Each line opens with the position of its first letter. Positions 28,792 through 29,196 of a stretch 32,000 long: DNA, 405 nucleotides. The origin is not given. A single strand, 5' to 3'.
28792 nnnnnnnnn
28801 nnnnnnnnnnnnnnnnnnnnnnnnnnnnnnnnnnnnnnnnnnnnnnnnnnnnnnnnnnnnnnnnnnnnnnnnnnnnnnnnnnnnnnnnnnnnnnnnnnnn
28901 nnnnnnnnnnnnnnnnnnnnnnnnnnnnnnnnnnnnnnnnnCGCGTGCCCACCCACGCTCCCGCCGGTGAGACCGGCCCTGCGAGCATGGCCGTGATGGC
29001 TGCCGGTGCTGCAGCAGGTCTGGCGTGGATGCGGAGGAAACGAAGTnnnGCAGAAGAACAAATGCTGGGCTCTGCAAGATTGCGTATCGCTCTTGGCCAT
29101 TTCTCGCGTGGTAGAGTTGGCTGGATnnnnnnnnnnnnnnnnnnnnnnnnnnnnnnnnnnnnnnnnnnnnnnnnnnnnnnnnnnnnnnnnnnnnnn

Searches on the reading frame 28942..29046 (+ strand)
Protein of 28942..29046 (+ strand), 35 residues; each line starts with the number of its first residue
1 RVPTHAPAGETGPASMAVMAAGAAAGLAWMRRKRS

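Call 68: search_protein_families(library=ncbifam, proteins=[window:28942-29046:+], max_evalue=10)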
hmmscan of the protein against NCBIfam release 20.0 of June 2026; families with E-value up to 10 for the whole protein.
seq(35 aa): 5 families
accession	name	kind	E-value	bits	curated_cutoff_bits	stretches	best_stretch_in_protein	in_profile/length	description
NF033191.4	JDVT-CTERM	domain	0.015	15.1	27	1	10-33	13-35/35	JDVT-CTERM domain-containing protein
TIGR03901.2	MYXO-CTERM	domain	0.017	15.5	20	1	9-34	9-34/34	MYXO-CTERM sorting domain-containing protein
TIGR02595.1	PEP_CTERM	domain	0.028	15.3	16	1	13-34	4-23/24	PEP-CTERM sorting domain-containing protein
TIGR01167.1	LPXTG_anchor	domain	0.045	14.4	15.9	1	9-34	6-31/34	LPXTG cell wall anchor domain-containing protein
TIGR04174.1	IPTL_CTERM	subfamily_domain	0.099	13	20.5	1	12-34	5-27/27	IPTL-CTERM sorting domain-containing protein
